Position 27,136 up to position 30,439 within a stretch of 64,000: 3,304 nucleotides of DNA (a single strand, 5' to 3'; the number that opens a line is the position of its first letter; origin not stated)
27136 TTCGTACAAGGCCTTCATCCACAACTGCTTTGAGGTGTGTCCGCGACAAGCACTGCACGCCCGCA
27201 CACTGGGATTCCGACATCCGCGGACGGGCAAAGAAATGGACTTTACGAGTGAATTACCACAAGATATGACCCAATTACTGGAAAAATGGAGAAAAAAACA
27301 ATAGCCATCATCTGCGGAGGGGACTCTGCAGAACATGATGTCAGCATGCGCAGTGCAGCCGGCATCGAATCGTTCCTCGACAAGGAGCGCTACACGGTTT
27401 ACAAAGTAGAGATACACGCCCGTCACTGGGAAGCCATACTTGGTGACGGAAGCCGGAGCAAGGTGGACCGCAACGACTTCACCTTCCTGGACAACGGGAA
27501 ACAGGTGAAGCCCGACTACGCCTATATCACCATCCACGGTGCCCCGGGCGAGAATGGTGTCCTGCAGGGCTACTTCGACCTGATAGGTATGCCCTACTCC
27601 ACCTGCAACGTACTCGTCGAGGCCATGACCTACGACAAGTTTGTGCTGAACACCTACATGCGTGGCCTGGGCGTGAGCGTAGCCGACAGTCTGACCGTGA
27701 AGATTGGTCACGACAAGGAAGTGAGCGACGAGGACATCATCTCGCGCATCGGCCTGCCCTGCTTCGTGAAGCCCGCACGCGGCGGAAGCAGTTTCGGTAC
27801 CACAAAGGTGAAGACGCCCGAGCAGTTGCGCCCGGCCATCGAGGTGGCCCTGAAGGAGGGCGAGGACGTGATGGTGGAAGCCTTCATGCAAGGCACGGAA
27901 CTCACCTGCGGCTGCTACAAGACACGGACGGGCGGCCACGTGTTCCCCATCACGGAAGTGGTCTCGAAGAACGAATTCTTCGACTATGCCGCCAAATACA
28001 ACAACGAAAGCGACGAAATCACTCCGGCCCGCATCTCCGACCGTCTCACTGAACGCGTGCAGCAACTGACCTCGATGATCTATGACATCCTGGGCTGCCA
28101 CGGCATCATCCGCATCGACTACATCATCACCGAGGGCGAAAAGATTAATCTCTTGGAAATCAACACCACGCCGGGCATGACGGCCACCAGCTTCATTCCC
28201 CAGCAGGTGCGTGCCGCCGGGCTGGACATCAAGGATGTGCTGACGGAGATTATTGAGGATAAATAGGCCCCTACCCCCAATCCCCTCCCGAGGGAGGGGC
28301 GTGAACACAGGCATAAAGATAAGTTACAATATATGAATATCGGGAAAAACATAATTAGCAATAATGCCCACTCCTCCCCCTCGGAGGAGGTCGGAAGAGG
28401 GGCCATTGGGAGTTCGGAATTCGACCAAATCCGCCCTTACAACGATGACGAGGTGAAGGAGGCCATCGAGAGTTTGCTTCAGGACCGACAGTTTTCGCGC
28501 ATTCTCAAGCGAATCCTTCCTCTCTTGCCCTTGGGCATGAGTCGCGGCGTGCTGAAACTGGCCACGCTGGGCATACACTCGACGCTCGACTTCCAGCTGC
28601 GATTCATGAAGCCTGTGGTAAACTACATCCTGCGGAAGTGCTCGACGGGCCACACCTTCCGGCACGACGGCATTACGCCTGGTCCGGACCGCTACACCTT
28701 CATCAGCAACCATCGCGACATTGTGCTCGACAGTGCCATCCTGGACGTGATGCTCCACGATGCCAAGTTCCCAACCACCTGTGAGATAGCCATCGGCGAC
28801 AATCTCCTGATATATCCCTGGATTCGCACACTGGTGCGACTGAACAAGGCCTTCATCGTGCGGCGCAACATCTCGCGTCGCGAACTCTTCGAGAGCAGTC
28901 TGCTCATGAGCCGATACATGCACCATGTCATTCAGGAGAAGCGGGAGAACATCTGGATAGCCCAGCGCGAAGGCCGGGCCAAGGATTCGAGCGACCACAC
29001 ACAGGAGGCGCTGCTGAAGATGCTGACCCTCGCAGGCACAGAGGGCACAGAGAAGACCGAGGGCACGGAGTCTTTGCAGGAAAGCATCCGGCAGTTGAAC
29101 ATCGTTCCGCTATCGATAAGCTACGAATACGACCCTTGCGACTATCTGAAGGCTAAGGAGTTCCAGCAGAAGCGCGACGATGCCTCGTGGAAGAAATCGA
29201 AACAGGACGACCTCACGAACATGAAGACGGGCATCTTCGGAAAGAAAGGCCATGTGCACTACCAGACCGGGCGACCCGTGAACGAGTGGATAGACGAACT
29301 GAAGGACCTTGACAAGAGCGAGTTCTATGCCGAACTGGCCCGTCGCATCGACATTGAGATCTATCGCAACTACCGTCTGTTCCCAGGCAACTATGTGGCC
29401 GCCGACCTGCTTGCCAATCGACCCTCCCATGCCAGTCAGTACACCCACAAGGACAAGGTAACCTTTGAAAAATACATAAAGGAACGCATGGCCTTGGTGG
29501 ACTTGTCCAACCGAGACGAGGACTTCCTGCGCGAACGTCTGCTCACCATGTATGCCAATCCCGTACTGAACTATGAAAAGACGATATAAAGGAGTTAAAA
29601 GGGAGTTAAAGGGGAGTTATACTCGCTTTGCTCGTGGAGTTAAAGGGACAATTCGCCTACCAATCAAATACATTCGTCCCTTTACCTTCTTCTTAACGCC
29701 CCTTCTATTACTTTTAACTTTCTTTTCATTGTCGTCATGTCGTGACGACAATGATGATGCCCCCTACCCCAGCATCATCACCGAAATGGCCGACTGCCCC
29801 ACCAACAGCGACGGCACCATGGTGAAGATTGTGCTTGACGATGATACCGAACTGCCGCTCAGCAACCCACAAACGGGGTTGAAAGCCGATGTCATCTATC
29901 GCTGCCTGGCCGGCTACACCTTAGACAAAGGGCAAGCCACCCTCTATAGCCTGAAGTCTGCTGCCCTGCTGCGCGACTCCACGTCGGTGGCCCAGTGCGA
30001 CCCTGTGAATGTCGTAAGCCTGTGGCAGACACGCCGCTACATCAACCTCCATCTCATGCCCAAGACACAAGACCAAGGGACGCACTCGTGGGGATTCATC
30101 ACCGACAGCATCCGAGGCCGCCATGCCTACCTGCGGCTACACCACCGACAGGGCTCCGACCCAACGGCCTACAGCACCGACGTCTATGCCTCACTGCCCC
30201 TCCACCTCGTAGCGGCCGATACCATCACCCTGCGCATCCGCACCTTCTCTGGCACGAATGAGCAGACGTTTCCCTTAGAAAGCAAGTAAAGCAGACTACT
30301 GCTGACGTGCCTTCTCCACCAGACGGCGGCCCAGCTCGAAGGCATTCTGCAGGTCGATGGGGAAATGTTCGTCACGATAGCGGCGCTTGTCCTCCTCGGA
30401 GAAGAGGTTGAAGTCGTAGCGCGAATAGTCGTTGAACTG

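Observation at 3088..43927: GC-rich palindromic repeat family (A): about 35-nt arms, often inverted doublets, with nine or more arms lying in-frame inside seven conserved genes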

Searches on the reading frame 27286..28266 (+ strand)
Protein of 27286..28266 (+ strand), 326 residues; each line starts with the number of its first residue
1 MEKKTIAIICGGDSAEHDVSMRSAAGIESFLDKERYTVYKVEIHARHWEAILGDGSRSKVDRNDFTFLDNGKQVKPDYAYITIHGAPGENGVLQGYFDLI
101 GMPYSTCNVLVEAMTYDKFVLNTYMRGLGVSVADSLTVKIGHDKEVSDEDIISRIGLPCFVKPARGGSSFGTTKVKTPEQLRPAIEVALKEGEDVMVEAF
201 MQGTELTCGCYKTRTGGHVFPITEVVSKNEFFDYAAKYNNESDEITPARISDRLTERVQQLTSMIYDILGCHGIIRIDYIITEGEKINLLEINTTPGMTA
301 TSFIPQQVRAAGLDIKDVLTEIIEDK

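Call 16: search_protein_families(library=pfam, proteins=[window:27286-28266:+])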
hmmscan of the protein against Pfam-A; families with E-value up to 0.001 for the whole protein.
window:27286-28266:+ (326 aa): 7 families
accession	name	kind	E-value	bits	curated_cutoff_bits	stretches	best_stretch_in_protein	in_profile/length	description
PF07478.18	Dala_Dala_lig_C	-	2.7e-51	174.4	24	1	126-324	3-204/204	D-ala D-ala ligase C-terminus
PF01820.27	Dala_Dala_lig_N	-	4e-19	69.7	34.6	1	6-107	2-121/121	D-ala D-ala ligase N-terminus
PF02222.28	ATP-grasp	-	1e-10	42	27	1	128-292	6-159/179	ATP-grasp domain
PF13535.11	ATP-grasp_4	-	5.9e-08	32.9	27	1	156-295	2-151/160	ATP-grasp domain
PF02786.22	CPSase_L_D2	-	2.2e-05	24.5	19.8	1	117-294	1-178/211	Carbamoyl-phosphate synthase L chain, ATP binding domain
PF02655.19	ATP-grasp_3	-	3.1e-05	24.6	23.2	1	151-294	26-155/160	ATP-grasp domain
PF14398.11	ATPgrasp_YheCD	-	0.00091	19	26.8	0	213-304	145-235/255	YheC/D like ATP-grasp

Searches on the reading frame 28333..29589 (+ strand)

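Call 16: search_protein_families(library=pfam, proteins=[window:28333-29589:+])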
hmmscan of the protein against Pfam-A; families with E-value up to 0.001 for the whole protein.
window:28333-29589:+ (418 aa): 1 family
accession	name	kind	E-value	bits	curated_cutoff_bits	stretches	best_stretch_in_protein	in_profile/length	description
PF01553.26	Acyltransferase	-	2.9e-06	27.6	23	1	121-210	16-97/132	Acyltransferase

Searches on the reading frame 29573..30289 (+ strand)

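Call 16: search_protein_families(library=pfam, proteins=[window:29573-30289:+])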
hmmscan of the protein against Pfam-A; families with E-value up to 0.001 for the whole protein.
window:29573-30289:+ (238 aa): 1 family
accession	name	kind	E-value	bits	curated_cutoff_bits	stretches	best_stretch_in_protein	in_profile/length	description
PF17415.7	NigD_C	-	6.9e-13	49.1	22.6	1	141-233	14-118/120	NigD-like C-terminal beta sandwich domain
